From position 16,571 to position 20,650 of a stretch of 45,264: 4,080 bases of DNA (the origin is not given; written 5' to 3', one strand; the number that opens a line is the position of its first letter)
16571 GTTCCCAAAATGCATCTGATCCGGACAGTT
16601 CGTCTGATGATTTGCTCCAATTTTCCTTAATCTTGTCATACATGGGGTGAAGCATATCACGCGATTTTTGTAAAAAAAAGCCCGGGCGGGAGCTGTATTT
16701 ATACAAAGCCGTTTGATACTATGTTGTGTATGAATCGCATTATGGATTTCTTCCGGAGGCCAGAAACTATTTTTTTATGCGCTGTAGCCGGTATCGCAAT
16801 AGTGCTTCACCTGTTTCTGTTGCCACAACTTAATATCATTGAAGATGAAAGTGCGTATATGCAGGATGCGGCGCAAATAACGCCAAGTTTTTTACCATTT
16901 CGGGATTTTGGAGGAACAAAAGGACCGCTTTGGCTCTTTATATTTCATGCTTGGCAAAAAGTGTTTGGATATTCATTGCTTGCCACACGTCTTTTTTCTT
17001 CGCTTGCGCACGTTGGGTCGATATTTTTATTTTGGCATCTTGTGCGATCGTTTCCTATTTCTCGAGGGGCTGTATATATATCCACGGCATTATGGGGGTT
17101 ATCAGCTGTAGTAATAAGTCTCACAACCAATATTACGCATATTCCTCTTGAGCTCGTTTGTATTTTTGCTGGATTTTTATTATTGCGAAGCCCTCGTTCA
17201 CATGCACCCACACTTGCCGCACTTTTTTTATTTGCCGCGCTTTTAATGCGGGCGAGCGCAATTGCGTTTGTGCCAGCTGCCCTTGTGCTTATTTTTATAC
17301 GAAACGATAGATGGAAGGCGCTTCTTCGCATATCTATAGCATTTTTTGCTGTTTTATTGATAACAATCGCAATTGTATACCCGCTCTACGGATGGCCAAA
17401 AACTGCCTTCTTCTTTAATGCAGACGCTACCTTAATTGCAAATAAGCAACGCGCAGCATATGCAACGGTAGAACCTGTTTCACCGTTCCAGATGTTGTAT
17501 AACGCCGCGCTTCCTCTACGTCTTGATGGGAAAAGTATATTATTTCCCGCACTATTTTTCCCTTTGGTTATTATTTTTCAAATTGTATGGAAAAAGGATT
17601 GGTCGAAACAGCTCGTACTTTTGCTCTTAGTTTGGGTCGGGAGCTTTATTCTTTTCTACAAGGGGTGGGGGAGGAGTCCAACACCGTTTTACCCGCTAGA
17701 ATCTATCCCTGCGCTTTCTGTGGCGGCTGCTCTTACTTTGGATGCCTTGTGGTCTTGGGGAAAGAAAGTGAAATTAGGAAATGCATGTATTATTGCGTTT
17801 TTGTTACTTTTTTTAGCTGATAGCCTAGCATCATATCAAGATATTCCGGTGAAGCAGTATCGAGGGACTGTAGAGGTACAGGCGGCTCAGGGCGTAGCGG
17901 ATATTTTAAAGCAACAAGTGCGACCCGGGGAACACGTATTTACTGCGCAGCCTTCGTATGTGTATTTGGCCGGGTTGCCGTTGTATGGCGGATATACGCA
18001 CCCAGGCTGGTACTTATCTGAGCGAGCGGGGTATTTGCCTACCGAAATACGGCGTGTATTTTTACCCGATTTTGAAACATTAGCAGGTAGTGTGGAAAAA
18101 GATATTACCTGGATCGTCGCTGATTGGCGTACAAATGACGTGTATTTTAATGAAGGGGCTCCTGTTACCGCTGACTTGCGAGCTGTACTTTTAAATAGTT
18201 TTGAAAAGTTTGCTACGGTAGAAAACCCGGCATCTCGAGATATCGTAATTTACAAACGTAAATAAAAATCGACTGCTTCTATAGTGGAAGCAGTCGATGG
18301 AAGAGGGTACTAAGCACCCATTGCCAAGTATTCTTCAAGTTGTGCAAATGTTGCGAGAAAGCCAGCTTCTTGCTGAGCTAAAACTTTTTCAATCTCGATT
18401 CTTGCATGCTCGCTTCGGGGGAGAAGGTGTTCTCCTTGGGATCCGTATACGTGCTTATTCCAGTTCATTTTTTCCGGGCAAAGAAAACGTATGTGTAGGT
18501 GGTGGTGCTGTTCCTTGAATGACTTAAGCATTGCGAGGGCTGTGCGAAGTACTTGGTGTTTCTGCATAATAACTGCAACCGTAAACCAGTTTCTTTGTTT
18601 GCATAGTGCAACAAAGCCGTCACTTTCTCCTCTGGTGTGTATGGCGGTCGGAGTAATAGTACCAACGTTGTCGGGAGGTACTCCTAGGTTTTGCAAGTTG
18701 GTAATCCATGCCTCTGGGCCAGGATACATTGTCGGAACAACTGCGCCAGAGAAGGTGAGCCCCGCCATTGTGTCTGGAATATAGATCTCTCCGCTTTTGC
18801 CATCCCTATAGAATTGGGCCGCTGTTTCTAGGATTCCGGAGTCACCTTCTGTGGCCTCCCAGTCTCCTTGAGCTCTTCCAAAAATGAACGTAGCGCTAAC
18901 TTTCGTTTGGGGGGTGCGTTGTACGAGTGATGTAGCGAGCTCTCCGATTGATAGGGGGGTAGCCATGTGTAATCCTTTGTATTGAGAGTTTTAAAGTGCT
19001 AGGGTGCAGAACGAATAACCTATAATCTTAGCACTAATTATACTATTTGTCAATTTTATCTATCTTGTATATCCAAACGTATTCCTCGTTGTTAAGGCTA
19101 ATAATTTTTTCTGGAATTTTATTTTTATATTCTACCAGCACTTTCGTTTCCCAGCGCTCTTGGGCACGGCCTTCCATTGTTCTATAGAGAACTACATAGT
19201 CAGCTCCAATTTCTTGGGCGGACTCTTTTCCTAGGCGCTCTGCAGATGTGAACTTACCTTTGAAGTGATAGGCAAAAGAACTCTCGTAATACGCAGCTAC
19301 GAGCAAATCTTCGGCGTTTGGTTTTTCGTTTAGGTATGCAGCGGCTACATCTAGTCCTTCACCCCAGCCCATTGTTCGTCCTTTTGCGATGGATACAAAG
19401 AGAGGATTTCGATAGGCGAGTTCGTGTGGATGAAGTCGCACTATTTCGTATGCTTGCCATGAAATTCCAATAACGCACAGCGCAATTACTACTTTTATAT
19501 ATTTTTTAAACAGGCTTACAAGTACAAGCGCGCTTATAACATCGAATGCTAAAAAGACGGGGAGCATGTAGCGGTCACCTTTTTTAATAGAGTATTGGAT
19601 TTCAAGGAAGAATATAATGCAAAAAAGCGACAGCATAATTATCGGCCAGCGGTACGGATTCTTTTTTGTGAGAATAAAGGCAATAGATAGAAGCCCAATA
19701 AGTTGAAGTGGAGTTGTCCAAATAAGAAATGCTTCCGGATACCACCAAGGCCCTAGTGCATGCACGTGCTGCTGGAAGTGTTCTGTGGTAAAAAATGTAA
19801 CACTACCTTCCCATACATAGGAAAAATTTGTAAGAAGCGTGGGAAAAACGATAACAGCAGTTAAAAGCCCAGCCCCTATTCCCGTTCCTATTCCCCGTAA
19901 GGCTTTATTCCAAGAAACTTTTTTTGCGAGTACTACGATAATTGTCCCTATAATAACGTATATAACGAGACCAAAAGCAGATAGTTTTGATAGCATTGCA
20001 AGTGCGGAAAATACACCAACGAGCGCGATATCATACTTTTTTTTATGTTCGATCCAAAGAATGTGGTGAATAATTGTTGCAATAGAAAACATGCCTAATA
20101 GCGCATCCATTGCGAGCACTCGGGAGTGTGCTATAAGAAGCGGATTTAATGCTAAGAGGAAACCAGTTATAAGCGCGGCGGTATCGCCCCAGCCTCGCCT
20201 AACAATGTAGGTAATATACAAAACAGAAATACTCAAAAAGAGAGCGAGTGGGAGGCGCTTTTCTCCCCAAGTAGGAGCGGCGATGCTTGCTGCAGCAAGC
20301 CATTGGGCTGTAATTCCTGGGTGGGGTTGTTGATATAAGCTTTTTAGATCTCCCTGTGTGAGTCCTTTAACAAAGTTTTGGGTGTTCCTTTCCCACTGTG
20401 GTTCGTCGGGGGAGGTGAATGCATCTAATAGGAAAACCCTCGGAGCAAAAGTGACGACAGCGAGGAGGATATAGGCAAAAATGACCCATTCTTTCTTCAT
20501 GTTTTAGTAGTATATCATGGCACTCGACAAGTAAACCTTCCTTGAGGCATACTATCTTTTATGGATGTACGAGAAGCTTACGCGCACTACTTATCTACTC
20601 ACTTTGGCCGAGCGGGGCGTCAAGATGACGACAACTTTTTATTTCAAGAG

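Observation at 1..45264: An island built around 13 GT-C membrane glycosyltransferases and their lipid-sugar donor synthases, lacking the classical polysaccharide export toolkit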

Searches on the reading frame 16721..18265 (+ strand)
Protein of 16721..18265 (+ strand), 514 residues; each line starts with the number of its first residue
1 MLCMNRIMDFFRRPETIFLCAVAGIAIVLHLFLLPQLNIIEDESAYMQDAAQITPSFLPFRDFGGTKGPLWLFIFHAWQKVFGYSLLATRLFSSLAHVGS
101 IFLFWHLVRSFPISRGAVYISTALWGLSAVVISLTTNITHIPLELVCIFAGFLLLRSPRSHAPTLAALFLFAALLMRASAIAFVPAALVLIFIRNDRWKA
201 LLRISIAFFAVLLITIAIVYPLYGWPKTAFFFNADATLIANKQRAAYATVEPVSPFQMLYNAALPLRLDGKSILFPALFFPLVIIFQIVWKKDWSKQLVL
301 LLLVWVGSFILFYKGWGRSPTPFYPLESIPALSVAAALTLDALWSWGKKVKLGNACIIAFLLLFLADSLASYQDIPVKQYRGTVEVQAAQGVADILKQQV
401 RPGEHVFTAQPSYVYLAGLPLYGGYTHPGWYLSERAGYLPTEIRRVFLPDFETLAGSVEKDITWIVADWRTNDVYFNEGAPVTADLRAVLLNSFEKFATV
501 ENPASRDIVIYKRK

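Call 6: search_protein_families(library=pfam, proteins=[window:16721-18265:+], max_evalue=0.01)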
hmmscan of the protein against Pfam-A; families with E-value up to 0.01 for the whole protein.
window:16721-18265:+ (514 aa): 1 family
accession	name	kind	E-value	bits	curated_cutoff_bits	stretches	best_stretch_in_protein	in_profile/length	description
PF13231.12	PMT_2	-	1.2e-05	26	26.1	1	67-225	2-160/160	Dolichyl-phosphate-mannose-protein mannosyltransferase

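Call 16: search_protein_families(library=ncbifam, proteins=[window:16721-18265:+], max_evalue=0.01)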
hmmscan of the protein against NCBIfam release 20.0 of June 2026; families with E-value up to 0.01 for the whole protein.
window:16721-18265:+ (514 aa): 0 families

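Call 50: find_encoding_contigs(protein=window:16721-18265:+, flank=10000, max_places=6)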
Protein window:16721-18265:+ (514 aa): no gene with exactly this product is on record in the collection.

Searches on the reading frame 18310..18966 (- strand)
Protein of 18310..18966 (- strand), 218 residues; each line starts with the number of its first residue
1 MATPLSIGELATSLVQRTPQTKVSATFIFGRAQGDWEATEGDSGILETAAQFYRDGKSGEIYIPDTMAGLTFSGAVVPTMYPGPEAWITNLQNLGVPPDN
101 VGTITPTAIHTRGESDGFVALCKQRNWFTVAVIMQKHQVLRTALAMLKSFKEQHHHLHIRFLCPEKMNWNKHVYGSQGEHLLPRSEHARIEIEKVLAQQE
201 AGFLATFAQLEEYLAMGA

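Call 6: search_protein_families(library=pfam, proteins=[window:18310-18966:-], max_evalue=0.01)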
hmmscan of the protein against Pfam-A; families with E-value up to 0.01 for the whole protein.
window:18310-18966:- (218 aa): 0 families

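Call 21: search_protein_families(library=ncbifam, proteins=[window:18310-18966:-], max_evalue=0.01)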
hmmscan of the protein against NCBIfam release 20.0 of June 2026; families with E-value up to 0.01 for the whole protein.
window:18310-18966:- (218 aa): 0 families

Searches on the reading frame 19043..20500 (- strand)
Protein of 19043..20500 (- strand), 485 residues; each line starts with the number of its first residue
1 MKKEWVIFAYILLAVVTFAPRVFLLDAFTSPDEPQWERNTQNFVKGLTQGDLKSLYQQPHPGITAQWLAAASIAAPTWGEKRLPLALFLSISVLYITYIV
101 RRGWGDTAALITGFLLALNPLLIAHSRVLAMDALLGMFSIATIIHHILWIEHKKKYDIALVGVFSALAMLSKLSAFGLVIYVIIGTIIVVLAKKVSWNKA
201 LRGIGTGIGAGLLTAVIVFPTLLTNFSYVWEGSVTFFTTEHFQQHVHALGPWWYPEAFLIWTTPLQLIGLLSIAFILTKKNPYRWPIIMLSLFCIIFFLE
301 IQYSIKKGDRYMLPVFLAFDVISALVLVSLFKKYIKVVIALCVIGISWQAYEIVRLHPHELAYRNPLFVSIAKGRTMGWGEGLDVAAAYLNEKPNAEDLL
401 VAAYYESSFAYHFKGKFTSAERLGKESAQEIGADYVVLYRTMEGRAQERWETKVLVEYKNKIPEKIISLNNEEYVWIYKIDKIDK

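Call 6: search_protein_families(library=pfam, proteins=[window:19043-20500:-], max_evalue=0.01)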
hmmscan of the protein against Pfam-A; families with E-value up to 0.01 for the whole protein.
window:19043-20500:- (485 aa): 1 family
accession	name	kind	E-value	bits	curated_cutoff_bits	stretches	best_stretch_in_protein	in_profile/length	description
PF13231.12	PMT_2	-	1.2e-10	42.2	26.1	1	80-220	23-156/160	Dolichyl-phosphate-mannose-protein mannosyltransferase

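Call 16: search_protein_families(library=ncbifam, proteins=[window:19043-20500:-], max_evalue=0.01)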
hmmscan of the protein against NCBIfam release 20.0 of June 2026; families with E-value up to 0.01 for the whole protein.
window:19043-20500:- (485 aa): 1 family
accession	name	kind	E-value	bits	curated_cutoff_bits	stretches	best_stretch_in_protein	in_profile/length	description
TIGR03663.1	TIGR03663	subfamily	5.1e-11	42.2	126.25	1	81-332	73-314/435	flippase activity-associated protein Agl23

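Call 83: find_encoding_contigs(protein=window:19043-20500:-, flank=10000, max_places=6)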
Protein window:19043-20500:- (485 aa): 5 contigs read that carry it; 5 places shown.
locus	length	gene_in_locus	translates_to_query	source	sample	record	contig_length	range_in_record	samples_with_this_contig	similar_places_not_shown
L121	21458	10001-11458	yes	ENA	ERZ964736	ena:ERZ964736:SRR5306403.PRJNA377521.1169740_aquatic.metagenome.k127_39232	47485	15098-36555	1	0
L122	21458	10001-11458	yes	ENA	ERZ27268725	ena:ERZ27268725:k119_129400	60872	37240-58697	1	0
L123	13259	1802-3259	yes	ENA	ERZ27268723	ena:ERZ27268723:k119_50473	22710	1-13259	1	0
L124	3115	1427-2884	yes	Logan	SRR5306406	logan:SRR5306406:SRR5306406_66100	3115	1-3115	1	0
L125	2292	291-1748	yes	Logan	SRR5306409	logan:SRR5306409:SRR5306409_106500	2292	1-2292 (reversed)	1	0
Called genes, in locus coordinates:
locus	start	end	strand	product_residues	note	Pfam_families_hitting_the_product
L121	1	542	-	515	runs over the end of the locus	-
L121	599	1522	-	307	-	PF01073:3Beta_HSD, PF01370:Epimerase, PF02719:Polysacc_synt_2, PF04321:RmlD_sub_bind, PF07993:NAD_binding_4 (faint), PF16363:GDP_Man_Dehyd, PF13460:NAD_binding_10 (weak)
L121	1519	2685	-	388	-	PF08421:Methyltransf_13 (weak), PF13489:Methyltransf_23, PF08241:Methyltransf_11, PF08242:Methyltransf_12, PF13649:Methyltransf_25, PF13847:Methyltransf_31 (faint), PF08484:Methyltransf_14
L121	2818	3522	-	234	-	PF00535:Glycos_transf_2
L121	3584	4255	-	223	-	PF13489:Methyltransf_23, PF08241:Methyltransf_11, PF08242:Methyltransf_12, PF13649:Methyltransf_25, PF13847:Methyltransf_31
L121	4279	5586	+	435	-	PF08421:Methyltransf_13, PF13489:Methyltransf_23, PF08484:Methyltransf_14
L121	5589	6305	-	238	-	PF00535:Glycos_transf_2, PF13641:Glyco_tranf_2_3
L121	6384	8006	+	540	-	PF02366:PMT, PF13231:PMT_2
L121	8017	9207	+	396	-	PF13439:Glyco_transf_4, PF13579:Glyco_trans_4_4, PF00534:Glycos_transf_1, PF13692:Glyco_trans_1_4, PF13524:Glyco_trans_1_2 (weak)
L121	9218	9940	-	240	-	PF13489:Methyltransf_23, PF13847:Methyltransf_31, PF08241:Methyltransf_11, PF08242:Methyltransf_12, PF13649:Methyltransf_25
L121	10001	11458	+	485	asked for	PF13231:PMT_2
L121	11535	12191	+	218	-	-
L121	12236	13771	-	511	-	-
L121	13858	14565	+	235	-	PF13489:Methyltransf_23, PF08242:Methyltransf_12, PF08241:Methyltransf_11, PF01209:Ubie_methyltran, PF20922:Anamorsin_N (faint), PF13649:Methyltransf_25, PF13847:Methyltransf_31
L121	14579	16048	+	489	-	PF13231:PMT_2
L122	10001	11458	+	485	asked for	PF13231:PMT_2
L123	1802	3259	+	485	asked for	PF13231:PMT_2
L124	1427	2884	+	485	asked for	PF13231:PMT_2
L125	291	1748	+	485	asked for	PF13231:PMT_2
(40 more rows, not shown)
